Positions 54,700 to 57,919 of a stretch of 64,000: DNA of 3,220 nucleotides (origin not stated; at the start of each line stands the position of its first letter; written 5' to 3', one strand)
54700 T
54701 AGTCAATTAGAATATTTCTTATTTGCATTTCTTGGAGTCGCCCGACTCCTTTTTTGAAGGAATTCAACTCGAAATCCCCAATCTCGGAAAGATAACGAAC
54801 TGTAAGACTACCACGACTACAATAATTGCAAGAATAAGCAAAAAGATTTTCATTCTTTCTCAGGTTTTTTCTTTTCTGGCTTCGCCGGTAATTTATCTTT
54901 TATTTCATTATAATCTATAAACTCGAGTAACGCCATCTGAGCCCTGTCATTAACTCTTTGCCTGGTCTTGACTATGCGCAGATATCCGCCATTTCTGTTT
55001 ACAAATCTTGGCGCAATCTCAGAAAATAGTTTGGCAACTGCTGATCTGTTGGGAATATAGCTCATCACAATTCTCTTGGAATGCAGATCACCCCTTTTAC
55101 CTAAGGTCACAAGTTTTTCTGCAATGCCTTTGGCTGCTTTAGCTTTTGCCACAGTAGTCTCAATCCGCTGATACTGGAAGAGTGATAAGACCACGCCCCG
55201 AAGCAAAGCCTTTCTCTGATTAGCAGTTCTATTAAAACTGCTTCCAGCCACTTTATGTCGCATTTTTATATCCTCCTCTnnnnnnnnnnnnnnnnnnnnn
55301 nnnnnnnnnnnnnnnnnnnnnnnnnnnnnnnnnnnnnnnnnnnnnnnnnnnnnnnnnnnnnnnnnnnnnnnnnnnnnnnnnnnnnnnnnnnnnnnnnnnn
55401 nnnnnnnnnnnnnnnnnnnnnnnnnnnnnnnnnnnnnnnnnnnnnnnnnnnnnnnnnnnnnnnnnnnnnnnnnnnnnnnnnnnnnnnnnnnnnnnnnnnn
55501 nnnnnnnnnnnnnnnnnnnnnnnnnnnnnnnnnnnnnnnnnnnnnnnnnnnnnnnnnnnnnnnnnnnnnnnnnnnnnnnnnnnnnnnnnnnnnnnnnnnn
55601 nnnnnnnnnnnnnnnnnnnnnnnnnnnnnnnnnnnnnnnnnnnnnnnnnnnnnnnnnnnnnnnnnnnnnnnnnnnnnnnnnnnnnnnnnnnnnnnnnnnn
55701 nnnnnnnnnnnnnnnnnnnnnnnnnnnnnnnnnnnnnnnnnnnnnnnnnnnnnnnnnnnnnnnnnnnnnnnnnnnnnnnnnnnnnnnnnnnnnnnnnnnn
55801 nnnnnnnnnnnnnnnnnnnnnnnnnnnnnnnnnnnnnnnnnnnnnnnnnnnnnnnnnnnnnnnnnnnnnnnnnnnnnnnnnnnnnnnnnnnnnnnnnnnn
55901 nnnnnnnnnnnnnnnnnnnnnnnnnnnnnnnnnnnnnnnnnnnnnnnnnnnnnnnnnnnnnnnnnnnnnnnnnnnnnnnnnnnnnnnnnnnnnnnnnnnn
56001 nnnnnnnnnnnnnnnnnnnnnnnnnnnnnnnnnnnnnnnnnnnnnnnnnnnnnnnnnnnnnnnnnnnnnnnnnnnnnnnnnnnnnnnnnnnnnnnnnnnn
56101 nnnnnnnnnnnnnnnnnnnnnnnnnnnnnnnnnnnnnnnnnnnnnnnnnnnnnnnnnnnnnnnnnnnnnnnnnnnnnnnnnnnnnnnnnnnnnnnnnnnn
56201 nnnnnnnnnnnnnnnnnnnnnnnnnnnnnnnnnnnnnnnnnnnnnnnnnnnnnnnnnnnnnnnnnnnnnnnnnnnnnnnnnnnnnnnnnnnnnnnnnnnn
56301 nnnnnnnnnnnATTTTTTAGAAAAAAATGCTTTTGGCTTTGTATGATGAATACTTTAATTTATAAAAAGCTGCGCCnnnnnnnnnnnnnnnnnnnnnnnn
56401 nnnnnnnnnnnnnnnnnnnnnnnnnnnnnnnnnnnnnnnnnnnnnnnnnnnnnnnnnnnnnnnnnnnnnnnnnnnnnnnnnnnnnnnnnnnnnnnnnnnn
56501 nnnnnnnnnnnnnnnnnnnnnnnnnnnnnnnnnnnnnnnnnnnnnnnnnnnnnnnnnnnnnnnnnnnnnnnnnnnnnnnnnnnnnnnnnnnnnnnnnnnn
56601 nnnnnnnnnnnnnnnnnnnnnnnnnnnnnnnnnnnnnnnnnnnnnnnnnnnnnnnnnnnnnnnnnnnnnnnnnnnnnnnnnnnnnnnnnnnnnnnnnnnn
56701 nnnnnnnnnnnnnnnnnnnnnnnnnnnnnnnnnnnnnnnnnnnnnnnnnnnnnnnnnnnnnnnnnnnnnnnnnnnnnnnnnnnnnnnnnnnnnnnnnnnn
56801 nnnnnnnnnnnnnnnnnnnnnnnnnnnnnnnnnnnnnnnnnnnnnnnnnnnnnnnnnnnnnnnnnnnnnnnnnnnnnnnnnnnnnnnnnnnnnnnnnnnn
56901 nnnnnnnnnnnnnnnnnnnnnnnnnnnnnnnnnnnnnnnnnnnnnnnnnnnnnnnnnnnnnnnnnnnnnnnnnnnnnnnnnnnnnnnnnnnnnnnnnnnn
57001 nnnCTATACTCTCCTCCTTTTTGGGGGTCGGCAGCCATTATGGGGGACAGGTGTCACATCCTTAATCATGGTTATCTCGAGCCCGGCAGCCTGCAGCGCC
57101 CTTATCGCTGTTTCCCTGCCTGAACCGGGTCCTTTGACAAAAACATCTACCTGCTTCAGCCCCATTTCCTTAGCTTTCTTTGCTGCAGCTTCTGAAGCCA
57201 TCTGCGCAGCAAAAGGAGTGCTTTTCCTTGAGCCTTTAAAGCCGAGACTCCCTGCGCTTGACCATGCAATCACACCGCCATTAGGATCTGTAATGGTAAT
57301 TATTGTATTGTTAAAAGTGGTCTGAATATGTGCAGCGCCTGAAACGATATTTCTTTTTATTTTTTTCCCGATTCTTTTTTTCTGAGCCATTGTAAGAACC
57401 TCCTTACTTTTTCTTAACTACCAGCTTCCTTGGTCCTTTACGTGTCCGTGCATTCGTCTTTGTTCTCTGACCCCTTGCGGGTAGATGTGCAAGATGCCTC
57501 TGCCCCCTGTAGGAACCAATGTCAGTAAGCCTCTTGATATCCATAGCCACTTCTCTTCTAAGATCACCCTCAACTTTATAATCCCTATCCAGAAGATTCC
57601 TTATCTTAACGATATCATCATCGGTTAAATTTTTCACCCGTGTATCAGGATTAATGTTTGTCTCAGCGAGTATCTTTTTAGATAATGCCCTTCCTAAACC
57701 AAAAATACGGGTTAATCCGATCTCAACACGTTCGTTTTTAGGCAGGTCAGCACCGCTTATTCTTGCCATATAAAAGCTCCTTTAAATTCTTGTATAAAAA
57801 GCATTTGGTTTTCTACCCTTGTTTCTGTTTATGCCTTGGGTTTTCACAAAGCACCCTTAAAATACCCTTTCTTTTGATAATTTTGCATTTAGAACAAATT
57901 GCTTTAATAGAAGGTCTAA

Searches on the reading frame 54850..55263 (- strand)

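Call 55: search_protein_families(library=pfam, proteins=[window:54850-55263:-], max_evalue=0.00001)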
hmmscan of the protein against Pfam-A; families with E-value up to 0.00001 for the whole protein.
window:54850-55263:- (137 aa): 1 family
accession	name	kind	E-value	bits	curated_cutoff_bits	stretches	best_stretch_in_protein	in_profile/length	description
PF01196.24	Ribosomal_L17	-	9.9e-34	116.6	27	1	20-116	1-97/97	Ribosomal protein L17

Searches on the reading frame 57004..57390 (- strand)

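Call 55: search_protein_families(library=pfam, proteins=[window:57004-57390:-], max_evalue=0.00001)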
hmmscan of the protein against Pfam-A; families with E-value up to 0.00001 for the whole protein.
window:57004-57390:- (128 aa): 1 family
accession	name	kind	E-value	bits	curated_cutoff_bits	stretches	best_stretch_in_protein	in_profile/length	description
PF00411.24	Ribosomal_S11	-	3.8e-51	172.6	25.1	1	18-127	1-110/110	Ribosomal protein S11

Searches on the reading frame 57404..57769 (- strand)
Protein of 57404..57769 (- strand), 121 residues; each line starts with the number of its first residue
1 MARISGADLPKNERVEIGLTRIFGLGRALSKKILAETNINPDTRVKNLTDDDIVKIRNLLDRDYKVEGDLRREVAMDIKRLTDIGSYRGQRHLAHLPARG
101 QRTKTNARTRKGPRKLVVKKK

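Call 55: search_protein_families(library=pfam, proteins=[window:57404-57769:-], max_evalue=0.00001)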
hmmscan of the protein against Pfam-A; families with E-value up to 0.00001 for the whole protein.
window:57404-57769:- (121 aa): 1 family
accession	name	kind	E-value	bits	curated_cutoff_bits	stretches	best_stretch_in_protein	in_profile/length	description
PF00416.27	Ribosomal_S13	-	6.8e-29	101.3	31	1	3-109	1-128/128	Ribosomal protein S13/S18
